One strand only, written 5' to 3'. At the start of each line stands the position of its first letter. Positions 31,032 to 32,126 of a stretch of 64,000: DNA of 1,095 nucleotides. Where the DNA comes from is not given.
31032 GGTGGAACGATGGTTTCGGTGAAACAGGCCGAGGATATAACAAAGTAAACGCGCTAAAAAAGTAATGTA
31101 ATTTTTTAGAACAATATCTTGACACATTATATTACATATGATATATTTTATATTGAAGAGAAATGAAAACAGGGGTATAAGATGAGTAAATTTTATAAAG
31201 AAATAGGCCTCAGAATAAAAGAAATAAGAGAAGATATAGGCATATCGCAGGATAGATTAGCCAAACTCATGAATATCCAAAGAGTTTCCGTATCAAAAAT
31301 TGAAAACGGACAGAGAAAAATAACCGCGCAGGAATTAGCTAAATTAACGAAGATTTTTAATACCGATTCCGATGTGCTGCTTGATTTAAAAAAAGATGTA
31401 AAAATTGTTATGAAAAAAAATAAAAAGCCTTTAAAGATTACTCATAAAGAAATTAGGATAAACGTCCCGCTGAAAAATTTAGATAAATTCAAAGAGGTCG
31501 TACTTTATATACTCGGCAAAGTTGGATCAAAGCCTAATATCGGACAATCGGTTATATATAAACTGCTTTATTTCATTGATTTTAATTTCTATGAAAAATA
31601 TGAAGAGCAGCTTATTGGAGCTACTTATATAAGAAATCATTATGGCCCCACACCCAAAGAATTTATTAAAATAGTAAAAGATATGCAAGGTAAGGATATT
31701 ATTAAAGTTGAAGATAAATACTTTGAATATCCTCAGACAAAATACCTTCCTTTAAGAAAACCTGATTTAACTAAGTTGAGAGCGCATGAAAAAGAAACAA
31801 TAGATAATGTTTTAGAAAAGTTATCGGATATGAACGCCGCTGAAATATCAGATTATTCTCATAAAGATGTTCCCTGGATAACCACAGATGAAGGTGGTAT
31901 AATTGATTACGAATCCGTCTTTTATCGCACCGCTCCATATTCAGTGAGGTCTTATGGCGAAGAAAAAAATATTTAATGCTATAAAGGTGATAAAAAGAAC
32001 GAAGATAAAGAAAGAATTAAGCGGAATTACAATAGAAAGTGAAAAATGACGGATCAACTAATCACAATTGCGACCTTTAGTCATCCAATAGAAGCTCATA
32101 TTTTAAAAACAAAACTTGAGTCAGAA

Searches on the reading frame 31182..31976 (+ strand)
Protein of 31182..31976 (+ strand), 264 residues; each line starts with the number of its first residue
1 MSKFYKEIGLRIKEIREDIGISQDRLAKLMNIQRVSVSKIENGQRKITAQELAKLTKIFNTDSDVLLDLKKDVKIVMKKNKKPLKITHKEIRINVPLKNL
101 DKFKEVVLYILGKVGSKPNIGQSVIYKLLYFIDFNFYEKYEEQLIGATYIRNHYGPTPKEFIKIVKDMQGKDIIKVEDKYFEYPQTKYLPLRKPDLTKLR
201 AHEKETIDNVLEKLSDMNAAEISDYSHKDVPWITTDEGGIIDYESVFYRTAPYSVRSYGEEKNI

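Call 6: search_protein_families(library=pfam, proteins=[window:31182-31976:+], max_evalue=1)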
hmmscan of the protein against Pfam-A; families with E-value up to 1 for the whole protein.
window:31182-31976:+ (264 aa): 13 families
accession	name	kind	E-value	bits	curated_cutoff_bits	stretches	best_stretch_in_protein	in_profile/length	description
PF13274.11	SocA_Panacea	-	1.7e-19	71.3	25.7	1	126-232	2-112/113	Antitoxin SocA-like, Panacea domain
PF01381.28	HTH_3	-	8.5e-14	51.8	23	1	12-65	1-54/55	Helix-turn-helix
PF13560.12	HTH_31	-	1.8e-08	35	27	1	7-65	1-60/64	Helix-turn-helix domain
PF12844.13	HTH_19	-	2.1e-07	31.2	30.2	1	11-69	3-61/64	Helix-turn-helix domain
PF13443.12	HTH_26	-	5.1e-06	27.1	22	1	11-70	1-61/63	Cro/C1-type HTH DNA-binding domain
PF13545.12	HTH_Crp_2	-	0.013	15.9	27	1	16-40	18-42/70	Crp-like helix-turn-helix domain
PF13413.12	HTH_25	-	0.075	13.3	24.6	1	13-44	3-34/62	Helix-turn-helix domain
PF13591.12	MerR_2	-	0.13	12.5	29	1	11-69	2-59/84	MerR HTH family regulatory protein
PF13744.12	HTH_37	-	0.13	12.5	27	1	9-44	20-55/80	Helix-turn-helix domain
PF25375.1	Lin-15B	-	0.18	12.3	27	0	10-54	70-114/121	Lin-15B-like domain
PF01710.22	HTH_Tnp_IS630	-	0.21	12.1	21.3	1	5-90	14-100/119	Transposase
PF20432.4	Xre-like-HTH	-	0.23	12.2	25.8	1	13-55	16-58/63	Antitoxin Xre-like helix-turn-helix domain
PF09177.16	STX6_10_61_N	-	0.28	12.2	29.4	0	22-91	13-81/99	Syntaxin 6/10/61, N-terminal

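Call 11: find_homologous_proteins(query=window:31182-31976:+)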
Query window:31182-31976:+ (264 aa): 5523 proteins with E <= 0.001 among 6943 candidates; the best 120 are listed.
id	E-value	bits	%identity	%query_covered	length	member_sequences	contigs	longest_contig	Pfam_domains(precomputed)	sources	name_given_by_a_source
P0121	6.6e-167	571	100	100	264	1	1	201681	PF12844.14,PF13274.12,PF01381.29,PF13560.13,PF13443.13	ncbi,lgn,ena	-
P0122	1.1e-158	544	95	100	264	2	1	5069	PF12844.14,PF13274.12,PF01381.29,PF13560.13,PF13443.13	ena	-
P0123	1.4e-120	420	70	98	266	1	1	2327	PF12844.14,PF20432.5,PF13274.12,PF01381.29,PF13560.13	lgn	-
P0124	1.0e-118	413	71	99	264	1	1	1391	PF12844.14,PF20432.5,PF13274.12,PF01381.29,PF13560.13,PF13443.13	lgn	-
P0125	1.3e-117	410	68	99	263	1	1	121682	PF12844.14,PF13274.12,PF01381.29,PF13560.13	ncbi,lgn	-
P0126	1.6e-117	410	70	99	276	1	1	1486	PF12844.14,PF13274.12,PF01381.29,PF13560.13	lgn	-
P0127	1.6e-117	410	70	98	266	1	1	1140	PF12844.14,PF13274.12,PF01381.29,PF13560.13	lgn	-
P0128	3.1e-117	409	68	98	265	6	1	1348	PF12844.14,PF13274.12,PF01381.29,PF13560.13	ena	-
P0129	3.6e-117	408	69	99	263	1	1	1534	PF12844.14,PF13274.12,PF01381.29,PF13560.13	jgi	-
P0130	4.8e-117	408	69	98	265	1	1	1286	PF12844.14,PF13274.12,PF01381.29,PF13560.13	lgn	-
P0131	4.9e-117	408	68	97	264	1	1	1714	PF12844.14,PF13274.12,PF01381.29,PF13560.13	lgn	-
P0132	8.2e-117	407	68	99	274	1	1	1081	PF12844.14,PF13274.12,PF01381.29,PF13560.13,PF13443.13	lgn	-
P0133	8.3e-117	407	70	97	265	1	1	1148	PF12844.14,PF13274.12,PF01381.29,PF13560.13,PF13443.13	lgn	-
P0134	3.8e-116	405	69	97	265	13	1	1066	PF12844.14,PF13274.12,PF01381.29,PF13560.13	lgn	-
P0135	9.6e-116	404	70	98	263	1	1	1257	PF12844.14,PF13274.12,PF01381.29,PF13560.13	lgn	-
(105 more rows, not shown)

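Call 16: find_encoding_contigs(protein=P0122, flank=6000, max_places=4)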
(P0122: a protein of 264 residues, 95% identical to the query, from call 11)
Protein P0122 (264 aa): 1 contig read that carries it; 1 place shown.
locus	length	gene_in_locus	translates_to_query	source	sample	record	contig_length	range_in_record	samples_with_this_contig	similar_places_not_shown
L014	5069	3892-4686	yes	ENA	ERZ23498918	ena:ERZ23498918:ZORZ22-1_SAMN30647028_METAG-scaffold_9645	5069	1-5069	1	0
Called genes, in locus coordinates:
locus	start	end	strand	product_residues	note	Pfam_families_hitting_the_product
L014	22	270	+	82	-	PF04359:DUF493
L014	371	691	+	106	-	-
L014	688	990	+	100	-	-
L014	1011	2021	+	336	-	-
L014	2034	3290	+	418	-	PF13091:PLDc_2, PF13730:HTH_36 (faint)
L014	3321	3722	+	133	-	-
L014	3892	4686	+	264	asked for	PF12844:HTH_19, PF13560:HTH_31, PF01381:HTH_3, PF13443:HTH_26 (weak), PF13274:SocA_Panacea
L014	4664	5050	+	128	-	-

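Call 22: search_protein_families(library=pfam, proteins=[L014:4664-5050:+, L014:3309-3722:+], max_evalue=1)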
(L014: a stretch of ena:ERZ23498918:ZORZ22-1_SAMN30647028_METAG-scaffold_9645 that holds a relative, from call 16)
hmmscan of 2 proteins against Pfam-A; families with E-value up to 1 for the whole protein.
L014:4664-5050:+ (128 aa): 1 family
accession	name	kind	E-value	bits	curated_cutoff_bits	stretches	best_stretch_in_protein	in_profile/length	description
PF19538.4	DUF6062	-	0.082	12.7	27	1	7-42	179-213/243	Family of unknown function (DUF6062)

L014:3309-3722:+ (137 aa): 2 families
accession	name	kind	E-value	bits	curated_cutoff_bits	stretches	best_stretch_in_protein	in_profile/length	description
PF23636.1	DUF7144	-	0.043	14.4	27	1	52-113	51-109/115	Domain of unknown function (DUF7144)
PF09925.14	DUF2157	-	0.15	12.2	32.4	1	68-128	62-122/146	Predicted membrane protein (DUF2157)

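Call 23: search_protein_families(library=ncbifam, proteins=[L014:4664-5050:+, window:31182-31976:+], max_evalue=1)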
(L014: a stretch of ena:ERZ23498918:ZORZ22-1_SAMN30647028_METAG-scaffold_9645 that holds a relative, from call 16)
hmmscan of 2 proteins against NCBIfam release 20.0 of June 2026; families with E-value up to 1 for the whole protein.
L014:4664-5050:+ (128 aa): 0 families

window:31182-31976:+ (264 aa): 21 families
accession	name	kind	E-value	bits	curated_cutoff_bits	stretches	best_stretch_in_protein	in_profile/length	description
TIGR02607.1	antidote_HigA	equivalog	1.7e-09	37.4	47.7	1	13-78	13-78/81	HigA family addiction module antitoxin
NF041951.1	phage_RstR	subfamily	2.6e-08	34.1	80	1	8-74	3-69/108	RstR family transcriptional repressor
TIGR03070.1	couple_hipB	subfamily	3.7e-08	33.2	71.65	1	6-60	1-55/58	type II toxin-antitoxin system Y4mF family antitoxin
NF007257.0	PRK09706.1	subfamily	2.4e-07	30.6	101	1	6-90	4-89/135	transcriptional repressor DicA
TIGR03830.1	CxxCG_CxxCG_HTH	subfamily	1.3e-06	28.3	61.8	1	9-67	67-124/127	type II TA system antitoxin MqsA family protein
NF003162.0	PRK04140.1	equivalog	2.1e-06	27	263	1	9-91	128-210/317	transcriptional regulator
NF038139.1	Reg_Aceta_RamB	equivalog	3.4e-06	26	700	1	8-76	3-70/465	acetate metabolism transcriptional regulator RamB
NF007408.0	PRK09943.1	equivalog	2.7e-05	23.8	211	1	7-78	7-81/185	HTH-type transcriptional regulator PuuR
NF047745.1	SocA_antitoxin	equivalog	0.00014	21.6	190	1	123-234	24-131/176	type VI toxin-antitoxin system SocA family antitoxin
NF041575.1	antitoxPezA_Strep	equivalog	0.00018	21.5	290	1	8-62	2-56/158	type II toxin-antitoxin system antitoxin PezA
TIGR00270.2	TIGR00270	equivalog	0.00018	21.3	110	1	9-61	77-129/159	multiprotein bridging factor aMBF1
NF047948.1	male_kill_WMK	equivalog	0.00029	20.4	300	1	4-91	159-250/300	WO male-killing family protein Wmk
NF041493.1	MobT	equivalog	0.00045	19.1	600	1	12-65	1-57/383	MobT family relaxase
NF048014.1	antitoxin_DarG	equivalog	0.00079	18.8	250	1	91-218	157-280/338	type II toxin-antitoxin system antitoxin DNA ADP-ribosyl glycohydrolase DarG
NF058600.1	TransRegSco1979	equivalog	0.00083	18.5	350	1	8-63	9-64/280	Sco1979 family transcriptional regulator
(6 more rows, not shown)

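Call 32: find_related_loci(query=window:31182-31976:+, collection=metagenome_contigs, flank=3000)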
Query window:31182-31976:+ (264 aa) in metagenome_contigs; peptide patterns used: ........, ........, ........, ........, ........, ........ (x = any residue, [..] = any of these).
600 stretches matched a pattern (row limit reached: there are more); 394 encode a relative of the query (tblastn E <= 1e-3); the best 80 are kept; 80 distinct loci.
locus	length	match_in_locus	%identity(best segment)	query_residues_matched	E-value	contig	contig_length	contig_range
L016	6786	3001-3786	68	1-261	7e-122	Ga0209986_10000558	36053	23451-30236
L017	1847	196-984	67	1-264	2e-130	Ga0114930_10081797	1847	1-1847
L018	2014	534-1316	70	1-260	4e-129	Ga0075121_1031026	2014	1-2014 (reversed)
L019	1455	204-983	70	2-260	2e-131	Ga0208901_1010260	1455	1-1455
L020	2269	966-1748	67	1-261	7e-128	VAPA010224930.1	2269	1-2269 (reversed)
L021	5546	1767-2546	68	1-261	2e-120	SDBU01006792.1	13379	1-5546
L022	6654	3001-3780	67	1-261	2e-120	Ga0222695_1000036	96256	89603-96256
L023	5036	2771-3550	67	1-261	8e-121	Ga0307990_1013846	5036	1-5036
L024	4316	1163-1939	70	4-261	1e-120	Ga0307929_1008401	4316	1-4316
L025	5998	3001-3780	66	1-261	5e-119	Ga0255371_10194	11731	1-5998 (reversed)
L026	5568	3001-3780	66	1-261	4e-119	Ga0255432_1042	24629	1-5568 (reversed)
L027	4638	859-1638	66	1-261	4e-119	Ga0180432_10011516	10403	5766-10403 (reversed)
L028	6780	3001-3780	66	1-261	5e-119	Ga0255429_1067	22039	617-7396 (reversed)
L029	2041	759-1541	66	1-261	2e-126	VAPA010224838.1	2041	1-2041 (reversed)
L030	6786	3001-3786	68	1-261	6e-119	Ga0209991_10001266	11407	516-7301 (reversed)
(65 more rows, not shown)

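Call 59: search_protein_families(library=padloc, proteins=[window:31182-31976:+], max_evalue=0.01)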
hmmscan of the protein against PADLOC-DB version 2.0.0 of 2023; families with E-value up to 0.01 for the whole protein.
window:31182-31976:+ (264 aa): 22 families
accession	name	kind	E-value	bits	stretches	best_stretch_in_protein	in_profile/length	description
PDLC04775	PDC-M69A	-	7.2e-11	40.6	1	1-73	1-73/113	-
PDLC02926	HTH_VI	-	9.2e-11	39.9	1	8-81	2-74/92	-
PDLC03665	Control_protein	-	2.5e-07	28.9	1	9-68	10-70/77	control protein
PDLC03947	RmrA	-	2.8e-07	27.7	1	7-68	11-72/383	-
PDLC04142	capH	-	2.8e-06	26.4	1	6-68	5-67/103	capH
PDLC03951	RmrA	-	3.2e-06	24.4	1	10-68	11-69/400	-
PDLC03664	Control_protein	-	4e-06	25.2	1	8-58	14-64/74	control protein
PDLC03536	REase_II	-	1.1e-05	23.2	1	11-71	14-74/237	Type II restriction enzyme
PDLC03954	RmrA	-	2.6e-05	21.3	1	9-71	12-74/380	-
PDLC03953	RmrA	-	4.7e-05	20.8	1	8-61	6-59/373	-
PDLC02990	DarG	-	7.4e-05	20.4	1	94-217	155-269/329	-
PDLC03952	RmrA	-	7.6e-05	19.7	1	10-58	25-73/395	-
PDLC03668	Control_protein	-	0.00013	20.4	1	7-66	8-66/79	control protein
PDLC03945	RmrA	-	0.00056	17.2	1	8-79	3-75/394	-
PDLC04760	PDC-M64C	-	0.00069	18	1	5-61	24-80/93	-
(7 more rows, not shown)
